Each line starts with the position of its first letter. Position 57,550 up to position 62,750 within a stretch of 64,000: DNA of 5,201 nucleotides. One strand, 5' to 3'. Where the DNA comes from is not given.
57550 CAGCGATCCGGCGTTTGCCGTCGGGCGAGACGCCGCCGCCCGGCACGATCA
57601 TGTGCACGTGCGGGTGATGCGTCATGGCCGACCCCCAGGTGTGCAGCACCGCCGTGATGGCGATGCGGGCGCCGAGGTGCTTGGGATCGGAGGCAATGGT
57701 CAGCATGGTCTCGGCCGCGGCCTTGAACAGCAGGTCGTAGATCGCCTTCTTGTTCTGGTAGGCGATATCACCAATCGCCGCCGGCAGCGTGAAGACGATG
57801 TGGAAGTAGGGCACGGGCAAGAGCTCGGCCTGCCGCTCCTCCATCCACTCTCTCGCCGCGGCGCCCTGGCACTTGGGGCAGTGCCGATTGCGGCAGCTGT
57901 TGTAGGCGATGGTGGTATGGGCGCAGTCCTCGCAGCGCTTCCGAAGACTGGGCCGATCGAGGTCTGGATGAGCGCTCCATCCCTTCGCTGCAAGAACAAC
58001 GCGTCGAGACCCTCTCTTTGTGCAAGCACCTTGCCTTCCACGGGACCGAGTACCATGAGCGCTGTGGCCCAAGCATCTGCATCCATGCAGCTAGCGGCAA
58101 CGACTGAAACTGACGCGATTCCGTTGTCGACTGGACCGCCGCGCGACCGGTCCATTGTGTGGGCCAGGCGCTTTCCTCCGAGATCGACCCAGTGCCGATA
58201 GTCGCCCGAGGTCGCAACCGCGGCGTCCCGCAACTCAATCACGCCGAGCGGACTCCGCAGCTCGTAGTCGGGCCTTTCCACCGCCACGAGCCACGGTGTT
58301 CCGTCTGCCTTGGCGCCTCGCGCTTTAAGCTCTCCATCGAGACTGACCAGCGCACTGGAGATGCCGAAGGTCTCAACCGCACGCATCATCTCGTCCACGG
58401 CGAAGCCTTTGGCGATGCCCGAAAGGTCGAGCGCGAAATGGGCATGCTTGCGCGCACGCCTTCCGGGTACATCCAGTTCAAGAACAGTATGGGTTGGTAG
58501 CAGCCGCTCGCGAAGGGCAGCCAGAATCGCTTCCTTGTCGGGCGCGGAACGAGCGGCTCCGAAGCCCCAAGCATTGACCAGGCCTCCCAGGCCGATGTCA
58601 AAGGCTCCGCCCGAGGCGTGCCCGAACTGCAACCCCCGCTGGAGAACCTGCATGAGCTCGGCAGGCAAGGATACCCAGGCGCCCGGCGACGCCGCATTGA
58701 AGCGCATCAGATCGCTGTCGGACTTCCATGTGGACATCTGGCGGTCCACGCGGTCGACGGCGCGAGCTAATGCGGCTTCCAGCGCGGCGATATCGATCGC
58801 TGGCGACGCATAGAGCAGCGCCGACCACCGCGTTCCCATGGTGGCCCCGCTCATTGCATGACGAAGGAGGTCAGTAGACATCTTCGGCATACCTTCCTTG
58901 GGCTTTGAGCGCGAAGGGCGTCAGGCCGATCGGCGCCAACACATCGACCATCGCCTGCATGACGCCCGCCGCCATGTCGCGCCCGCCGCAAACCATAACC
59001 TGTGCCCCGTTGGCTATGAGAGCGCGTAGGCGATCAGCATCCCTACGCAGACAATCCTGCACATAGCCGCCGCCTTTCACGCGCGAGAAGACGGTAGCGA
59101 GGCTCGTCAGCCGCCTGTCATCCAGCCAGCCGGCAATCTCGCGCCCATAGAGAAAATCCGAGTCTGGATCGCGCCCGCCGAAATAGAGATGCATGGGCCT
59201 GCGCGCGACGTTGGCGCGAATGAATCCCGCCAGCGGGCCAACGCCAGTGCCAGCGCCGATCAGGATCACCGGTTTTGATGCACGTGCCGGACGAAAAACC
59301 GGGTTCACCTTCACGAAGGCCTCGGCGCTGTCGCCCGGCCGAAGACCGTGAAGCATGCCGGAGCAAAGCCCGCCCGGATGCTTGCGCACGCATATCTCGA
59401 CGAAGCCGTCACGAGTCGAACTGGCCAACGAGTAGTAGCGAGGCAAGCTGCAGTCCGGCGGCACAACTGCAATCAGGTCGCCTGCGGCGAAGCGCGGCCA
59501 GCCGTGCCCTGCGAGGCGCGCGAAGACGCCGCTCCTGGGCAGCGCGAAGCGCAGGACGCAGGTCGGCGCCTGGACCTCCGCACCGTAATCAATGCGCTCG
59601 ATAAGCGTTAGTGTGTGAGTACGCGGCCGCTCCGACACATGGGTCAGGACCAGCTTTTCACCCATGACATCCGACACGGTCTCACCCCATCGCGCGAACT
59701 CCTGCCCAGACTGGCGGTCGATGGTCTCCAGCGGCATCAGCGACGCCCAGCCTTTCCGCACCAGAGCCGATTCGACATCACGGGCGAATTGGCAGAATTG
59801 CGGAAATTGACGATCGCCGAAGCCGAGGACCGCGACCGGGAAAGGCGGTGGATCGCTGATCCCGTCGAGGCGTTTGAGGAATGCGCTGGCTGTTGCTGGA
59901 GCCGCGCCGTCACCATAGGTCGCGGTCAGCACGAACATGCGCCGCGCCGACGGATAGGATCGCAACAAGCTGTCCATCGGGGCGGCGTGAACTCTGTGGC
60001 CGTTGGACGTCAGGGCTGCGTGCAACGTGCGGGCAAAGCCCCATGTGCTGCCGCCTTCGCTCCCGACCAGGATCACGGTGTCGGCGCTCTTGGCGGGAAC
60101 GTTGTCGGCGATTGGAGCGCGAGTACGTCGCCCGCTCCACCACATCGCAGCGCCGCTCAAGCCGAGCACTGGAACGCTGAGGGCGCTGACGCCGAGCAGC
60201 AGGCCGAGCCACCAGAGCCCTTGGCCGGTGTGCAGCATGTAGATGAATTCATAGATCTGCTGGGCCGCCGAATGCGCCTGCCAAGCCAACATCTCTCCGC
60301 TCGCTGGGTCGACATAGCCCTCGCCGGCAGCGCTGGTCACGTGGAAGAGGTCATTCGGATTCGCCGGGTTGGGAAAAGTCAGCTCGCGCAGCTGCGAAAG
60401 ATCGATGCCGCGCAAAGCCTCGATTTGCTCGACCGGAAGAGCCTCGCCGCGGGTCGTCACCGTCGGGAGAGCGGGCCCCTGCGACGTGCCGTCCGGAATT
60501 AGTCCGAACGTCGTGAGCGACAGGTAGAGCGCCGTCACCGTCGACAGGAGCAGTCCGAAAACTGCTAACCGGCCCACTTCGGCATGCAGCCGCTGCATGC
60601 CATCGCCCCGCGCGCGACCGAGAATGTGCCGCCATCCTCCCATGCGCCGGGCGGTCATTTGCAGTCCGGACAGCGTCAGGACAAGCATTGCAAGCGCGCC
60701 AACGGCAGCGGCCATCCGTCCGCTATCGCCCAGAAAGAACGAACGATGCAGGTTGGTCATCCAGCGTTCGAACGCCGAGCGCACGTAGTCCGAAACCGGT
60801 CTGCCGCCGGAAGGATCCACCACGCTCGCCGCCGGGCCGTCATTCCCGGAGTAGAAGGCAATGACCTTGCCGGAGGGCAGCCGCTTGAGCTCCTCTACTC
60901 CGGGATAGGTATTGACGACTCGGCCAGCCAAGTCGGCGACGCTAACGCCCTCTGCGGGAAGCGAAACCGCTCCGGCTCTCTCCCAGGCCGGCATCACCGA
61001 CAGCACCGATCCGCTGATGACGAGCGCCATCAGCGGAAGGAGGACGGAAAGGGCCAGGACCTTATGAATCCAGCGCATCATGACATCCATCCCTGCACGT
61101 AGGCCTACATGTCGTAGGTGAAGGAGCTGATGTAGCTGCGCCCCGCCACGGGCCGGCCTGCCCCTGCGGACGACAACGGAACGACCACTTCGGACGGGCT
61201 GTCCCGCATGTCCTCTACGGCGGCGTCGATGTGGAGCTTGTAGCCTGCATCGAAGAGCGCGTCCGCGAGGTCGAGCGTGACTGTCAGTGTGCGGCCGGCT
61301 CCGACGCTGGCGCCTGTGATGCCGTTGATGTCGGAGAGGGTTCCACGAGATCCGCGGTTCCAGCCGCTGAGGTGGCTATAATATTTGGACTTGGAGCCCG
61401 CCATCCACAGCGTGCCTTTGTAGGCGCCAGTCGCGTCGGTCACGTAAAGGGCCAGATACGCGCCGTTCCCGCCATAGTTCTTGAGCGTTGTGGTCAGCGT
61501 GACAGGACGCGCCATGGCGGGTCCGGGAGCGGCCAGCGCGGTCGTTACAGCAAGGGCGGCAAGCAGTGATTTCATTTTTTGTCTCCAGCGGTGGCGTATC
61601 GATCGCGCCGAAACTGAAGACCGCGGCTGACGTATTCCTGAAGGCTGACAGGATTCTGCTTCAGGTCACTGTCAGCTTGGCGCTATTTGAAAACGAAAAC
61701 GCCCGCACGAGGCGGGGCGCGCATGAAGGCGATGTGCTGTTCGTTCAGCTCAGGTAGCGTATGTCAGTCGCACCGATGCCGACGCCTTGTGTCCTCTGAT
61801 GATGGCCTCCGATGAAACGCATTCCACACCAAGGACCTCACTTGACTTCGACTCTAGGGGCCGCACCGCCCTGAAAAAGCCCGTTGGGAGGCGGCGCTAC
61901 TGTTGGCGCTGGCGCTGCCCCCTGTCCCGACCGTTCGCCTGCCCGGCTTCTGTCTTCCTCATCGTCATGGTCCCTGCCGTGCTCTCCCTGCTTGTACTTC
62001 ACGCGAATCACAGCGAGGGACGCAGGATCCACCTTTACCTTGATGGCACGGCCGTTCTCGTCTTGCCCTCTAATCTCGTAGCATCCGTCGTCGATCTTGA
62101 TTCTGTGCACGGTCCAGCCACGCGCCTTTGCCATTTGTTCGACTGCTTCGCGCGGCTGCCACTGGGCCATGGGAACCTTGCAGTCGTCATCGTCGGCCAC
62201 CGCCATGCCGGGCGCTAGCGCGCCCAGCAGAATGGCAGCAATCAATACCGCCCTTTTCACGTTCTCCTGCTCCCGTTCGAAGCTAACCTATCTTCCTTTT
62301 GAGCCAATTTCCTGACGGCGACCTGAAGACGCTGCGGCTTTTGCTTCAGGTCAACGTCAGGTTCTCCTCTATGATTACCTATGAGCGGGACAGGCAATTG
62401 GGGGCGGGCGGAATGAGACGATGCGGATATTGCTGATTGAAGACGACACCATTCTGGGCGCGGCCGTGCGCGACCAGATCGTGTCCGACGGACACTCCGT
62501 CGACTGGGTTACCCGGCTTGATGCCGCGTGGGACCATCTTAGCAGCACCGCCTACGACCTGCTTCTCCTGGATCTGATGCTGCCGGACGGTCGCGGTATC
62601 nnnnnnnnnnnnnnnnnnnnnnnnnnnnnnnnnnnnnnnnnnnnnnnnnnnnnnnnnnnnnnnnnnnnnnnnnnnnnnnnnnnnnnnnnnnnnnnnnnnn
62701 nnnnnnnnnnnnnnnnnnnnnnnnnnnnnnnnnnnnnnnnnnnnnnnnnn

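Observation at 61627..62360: Duplicated 49-bp operator at an identical 76-nt offset before the DUF2271 operon and the PepSY gene, beside an OmpR-type two-component system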

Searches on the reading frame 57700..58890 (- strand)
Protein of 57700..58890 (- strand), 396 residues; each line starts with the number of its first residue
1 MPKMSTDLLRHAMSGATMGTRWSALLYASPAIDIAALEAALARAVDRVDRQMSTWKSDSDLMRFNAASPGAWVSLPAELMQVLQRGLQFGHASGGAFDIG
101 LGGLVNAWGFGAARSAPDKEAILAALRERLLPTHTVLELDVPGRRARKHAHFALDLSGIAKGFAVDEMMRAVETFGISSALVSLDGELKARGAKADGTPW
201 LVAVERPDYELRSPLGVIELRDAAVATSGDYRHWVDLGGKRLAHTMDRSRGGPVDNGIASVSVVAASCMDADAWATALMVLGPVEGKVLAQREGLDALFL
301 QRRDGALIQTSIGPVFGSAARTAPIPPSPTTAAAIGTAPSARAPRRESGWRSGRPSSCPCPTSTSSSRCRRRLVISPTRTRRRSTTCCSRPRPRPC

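Call 6: search_protein_families(library=pfam, proteins=[window:57700-58890:-])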
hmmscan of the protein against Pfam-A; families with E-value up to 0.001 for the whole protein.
window:57700-58890:- (396 aa): 1 family
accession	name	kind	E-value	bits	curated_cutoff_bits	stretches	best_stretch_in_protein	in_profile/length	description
PF02424.20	ApbE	-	8.3e-80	268.6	25.6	1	18-299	1-266/266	ApbE family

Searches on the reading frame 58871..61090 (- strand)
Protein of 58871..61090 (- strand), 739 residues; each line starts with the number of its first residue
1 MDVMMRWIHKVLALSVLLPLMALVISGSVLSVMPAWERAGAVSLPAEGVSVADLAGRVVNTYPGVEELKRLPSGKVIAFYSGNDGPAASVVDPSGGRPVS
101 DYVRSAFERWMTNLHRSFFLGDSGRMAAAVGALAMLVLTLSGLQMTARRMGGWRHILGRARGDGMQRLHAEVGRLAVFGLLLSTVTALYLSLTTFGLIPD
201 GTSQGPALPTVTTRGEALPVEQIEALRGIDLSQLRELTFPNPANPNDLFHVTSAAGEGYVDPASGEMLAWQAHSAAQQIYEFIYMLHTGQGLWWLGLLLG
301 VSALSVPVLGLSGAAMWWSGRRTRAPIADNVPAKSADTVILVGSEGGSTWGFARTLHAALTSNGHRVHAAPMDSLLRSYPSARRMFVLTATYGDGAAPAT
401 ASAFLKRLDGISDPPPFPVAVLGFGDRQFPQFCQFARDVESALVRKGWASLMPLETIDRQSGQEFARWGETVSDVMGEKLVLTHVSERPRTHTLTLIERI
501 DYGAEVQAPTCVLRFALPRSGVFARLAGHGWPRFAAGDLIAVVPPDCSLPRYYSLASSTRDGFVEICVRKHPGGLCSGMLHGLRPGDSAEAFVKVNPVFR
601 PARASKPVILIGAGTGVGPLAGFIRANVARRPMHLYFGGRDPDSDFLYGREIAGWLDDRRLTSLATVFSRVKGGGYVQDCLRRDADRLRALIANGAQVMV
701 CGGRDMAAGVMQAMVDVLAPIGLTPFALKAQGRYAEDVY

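Call 6: search_protein_families(library=pfam, proteins=[window:58871-61090:-])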
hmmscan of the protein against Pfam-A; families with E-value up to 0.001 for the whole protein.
window:58871-61090:- (739 aa): 4 families
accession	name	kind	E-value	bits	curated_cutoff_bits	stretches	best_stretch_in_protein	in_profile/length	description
PF03929.21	PepSY_TM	-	1.4e-30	107.5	28.8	1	6-318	1-293/295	PepSY-associated TM region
PF00258.30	Flavodoxin_1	-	5.7e-13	49.7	25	1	340-461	1-131/143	Flavodoxin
PF00175.26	NAD_binding_1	-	8.7e-10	39.7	22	1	610-710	1-107/109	Oxidoreductase NAD-binding domain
PF00970.30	FAD_binding_6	-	0.00092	20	21.1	0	546-589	44-88/99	Oxidoreductase FAD-binding domain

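Call 41: search_protein_families(library=ncbifam, proteins=[window:58871-61090:-], max_evalue=0.00001)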
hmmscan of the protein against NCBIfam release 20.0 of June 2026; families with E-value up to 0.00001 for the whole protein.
window:58871-61090:- (739 aa): 10 families
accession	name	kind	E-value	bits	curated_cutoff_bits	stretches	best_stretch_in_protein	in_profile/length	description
TIGR01931.1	cysJ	equivalog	2.8e-39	135.2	668.15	2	550-739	383-597/597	assimilatory sulfite reductase (NADPH) flavoprotein subunit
NF008197.0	PRK10953.1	equivalog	5.1e-26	91.1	838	1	565-722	413-576/601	NADPH-dependent assimilatory sulfite reductase flavoprotein subunit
NF004859.0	PRK06214.1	equivalog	3.9e-25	88.5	432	1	570-739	355-539/539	sulfite reductase subunit alpha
NF040810.1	BenC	equivalog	4.8e-08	32.5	430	1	532-714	132-315/333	benzoate 1,2-dioxygenase electron transfer component BenC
TIGR03224.1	benzo_boxA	equivalog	5.8e-08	32.1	459.2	1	569-729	230-397/411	benzoyl-CoA 2,3-epoxidase subunit BoxA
NF005989.0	PRK08105.1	equivalog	1.2e-06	28.6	160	1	340-460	6-128/149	flavodoxin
NF006531.0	PRK09004.1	equivalog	1.3e-06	28.2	158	1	337-458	3-124/146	FMN-binding protein MioC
TIGR02160.1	PA_CoA_Oxy5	hypoth_equivalog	2.5e-06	26.5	420.8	1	550-706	51-218/352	1,2-phenylacetyl-CoA epoxidase subunit PaaE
NF005216.0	PRK06703.1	subfamily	4.8e-06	26.7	127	1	339-447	5-113/151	flavodoxin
NF009805.0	PRK13289.1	equivalog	6.8e-06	25.2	432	0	549-628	204-284/399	NO-inducible flavohemoprotein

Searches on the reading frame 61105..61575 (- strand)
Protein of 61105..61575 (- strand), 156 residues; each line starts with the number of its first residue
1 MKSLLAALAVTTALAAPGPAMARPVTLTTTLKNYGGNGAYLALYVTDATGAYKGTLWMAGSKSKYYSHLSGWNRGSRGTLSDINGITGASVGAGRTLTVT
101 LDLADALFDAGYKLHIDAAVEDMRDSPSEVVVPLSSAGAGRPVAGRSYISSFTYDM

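Call 6: search_protein_families(library=pfam, proteins=[window:61105-61575:-])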
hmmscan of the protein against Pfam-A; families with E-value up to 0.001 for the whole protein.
window:61105-61575:- (156 aa): 1 family
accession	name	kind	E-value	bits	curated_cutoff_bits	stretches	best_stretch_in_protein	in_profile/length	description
PF10029.15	DUF2271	-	1.1e-33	116.3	27.3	1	24-150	3-135/136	Predicted periplasmic protein (DUF2271)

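Call 41: search_protein_families(library=ncbifam, proteins=[window:61105-61575:-], max_evalue=0.00001)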
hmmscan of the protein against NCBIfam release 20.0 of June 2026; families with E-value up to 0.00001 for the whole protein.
window:61105-61575:- (156 aa): 0 families

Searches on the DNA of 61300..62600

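Call 44: search_rna_families(source=window, start=61300, end=62600, threshold=evalue, max_evalue=1)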
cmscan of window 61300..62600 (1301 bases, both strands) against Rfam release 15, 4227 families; matches with E-value up to 1: 1.
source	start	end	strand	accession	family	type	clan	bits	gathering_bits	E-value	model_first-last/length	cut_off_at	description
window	61640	61725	-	RF03109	Thermales-rpoB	Cis-reg;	-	17.4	77.3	0.97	1-89/89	no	Thermales-rpoB RNA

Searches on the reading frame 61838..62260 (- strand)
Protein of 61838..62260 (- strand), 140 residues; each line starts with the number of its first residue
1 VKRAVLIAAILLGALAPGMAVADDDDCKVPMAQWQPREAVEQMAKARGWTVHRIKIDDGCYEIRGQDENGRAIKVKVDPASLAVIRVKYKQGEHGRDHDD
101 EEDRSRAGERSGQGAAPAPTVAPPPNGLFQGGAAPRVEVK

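Call 6: search_protein_families(library=pfam, proteins=[window:61838-62260:-])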
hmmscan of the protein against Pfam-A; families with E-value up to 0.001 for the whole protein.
window:61838-62260:- (140 aa): 1 family
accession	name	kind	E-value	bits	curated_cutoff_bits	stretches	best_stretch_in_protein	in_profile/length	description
PF13670.12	PepSY_2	-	4.8e-28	97.4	24.3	1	7-87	2-82/83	Peptidase propeptide and YPEB domain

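Call 41: search_protein_families(library=ncbifam, proteins=[window:61838-62260:-], max_evalue=0.00001)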
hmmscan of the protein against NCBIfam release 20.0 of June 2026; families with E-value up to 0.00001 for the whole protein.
window:61838-62260:- (140 aa): 0 families
